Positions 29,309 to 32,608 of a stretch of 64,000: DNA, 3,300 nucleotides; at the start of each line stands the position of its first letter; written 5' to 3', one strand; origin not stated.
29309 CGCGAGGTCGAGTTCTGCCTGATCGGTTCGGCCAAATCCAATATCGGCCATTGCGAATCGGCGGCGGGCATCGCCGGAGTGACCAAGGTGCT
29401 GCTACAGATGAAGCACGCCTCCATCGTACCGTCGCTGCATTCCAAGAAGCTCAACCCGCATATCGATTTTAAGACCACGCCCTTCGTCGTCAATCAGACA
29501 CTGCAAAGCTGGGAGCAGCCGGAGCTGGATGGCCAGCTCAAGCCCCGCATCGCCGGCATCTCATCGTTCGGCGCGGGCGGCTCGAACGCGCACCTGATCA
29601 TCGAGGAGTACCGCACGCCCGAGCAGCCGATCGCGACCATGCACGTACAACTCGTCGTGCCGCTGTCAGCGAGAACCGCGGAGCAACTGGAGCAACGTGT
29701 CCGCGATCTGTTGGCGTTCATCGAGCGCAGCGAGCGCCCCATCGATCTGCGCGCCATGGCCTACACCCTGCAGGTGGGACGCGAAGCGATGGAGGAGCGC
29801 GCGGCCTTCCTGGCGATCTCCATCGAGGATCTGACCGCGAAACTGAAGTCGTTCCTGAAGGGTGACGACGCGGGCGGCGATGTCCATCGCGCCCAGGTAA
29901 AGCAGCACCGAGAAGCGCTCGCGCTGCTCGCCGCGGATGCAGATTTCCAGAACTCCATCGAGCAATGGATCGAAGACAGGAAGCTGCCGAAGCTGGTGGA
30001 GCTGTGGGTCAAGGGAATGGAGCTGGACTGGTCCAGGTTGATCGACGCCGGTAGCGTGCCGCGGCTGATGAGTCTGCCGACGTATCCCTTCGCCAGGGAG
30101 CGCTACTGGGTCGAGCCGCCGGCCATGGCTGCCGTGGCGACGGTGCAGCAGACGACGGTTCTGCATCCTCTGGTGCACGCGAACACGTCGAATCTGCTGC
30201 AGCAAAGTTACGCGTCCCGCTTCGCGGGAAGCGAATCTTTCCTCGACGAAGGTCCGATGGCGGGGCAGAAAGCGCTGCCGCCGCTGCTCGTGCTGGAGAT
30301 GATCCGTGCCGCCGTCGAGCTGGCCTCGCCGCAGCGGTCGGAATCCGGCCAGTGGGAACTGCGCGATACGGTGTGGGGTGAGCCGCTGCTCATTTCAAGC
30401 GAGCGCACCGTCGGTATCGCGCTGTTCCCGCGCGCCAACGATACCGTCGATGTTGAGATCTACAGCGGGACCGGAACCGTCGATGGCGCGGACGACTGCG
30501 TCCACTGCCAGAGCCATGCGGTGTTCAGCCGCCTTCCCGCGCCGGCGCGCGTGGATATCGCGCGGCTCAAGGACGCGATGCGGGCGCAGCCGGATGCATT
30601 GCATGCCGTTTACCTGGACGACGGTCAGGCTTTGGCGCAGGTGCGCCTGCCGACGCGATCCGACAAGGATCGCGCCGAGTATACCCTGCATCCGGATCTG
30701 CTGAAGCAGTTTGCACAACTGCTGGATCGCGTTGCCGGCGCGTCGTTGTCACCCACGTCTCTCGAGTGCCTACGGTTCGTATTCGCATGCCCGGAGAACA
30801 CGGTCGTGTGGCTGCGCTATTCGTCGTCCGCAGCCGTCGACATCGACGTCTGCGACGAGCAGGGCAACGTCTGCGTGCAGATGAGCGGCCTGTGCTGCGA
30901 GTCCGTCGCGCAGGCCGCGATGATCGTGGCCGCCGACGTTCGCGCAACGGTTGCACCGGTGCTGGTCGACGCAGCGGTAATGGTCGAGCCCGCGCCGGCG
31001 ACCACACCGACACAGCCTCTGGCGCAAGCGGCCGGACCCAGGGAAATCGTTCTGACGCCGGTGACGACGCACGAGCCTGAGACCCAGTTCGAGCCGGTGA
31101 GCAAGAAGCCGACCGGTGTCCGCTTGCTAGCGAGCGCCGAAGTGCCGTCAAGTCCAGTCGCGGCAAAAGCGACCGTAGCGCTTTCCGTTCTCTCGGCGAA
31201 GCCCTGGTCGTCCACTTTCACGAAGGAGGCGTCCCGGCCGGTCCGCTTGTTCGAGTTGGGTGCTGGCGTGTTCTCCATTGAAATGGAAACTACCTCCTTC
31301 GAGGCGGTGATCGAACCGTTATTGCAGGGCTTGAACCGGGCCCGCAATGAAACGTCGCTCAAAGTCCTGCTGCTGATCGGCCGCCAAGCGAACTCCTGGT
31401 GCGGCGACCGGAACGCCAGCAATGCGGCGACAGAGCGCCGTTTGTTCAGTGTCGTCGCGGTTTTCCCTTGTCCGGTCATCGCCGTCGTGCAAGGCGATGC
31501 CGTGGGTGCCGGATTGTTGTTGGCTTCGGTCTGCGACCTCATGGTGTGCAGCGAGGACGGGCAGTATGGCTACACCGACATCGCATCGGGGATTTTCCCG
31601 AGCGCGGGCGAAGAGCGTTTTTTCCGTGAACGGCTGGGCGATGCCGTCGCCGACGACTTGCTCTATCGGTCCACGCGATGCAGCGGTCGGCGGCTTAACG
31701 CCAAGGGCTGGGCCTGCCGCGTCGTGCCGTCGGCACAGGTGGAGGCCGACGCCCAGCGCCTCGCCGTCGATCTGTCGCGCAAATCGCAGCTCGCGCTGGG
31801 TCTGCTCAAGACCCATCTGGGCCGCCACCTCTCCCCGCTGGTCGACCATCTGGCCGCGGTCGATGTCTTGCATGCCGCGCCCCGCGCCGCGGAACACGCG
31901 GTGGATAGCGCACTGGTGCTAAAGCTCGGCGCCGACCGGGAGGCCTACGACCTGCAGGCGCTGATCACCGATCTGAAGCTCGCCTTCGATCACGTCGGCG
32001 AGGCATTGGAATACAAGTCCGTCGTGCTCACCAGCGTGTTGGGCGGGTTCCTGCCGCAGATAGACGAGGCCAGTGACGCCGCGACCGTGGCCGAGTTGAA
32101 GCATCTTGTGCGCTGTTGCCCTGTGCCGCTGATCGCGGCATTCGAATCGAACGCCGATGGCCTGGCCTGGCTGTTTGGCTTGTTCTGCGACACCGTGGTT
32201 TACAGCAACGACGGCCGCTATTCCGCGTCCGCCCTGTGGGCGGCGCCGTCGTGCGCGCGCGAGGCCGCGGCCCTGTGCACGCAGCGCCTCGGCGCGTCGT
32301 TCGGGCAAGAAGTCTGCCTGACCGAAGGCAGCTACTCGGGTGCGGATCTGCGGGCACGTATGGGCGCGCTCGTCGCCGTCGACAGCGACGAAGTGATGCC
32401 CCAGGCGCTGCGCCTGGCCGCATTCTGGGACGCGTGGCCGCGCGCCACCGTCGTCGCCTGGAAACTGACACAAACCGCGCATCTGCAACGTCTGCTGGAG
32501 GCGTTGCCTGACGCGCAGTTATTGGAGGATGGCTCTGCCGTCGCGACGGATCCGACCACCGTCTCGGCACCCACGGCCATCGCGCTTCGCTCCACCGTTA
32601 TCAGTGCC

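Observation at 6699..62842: Orphan ~56-kb trans-AT PKS cluster: 10 KS modules, pure polyketide, three beta-branches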

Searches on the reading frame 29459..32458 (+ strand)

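Call 5: search_protein_families(library=pfam, proteins=[window:29459-32458:+], max_evalue=0.00001)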
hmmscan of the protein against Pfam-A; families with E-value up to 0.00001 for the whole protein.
window:29459-32458:+ (1000 aa): 7 families
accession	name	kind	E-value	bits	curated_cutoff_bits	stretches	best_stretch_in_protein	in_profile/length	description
PF00378.25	ECH_1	-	1.6e-31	110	27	2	618-792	25-210/251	Enoyl-CoA hydratase/isomerase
PF22336.2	RhiE-like_linker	-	2.3e-20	72.7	27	1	69-136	2-67/67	RhiE-like, KS-MAT linker domain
PF21089.3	PKS_DH_N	-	1.2e-14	54.6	27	1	236-336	1-102/103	Polyketide synthase dehydratase domain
PF22621.2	CurL-like_PKS_C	-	3.3e-13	49.8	27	1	67-129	3-64/64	CurL-like, PKS C-terminal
PF14765.12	PS-DH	-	2.9e-11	43.6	23.7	1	380-487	39-163/166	Polyketide synthase dehydratase N-terminal domain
PF16197.11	KAsynt_C_assoc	-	4.1e-11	43.7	33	1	4-114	8-107/111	Ketoacyl-synthetase C-terminal extension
PF16113.10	ECH_2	-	3.7e-07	30.4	27.2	1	654-777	71-194/335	Enoyl-CoA hydratase/isomerase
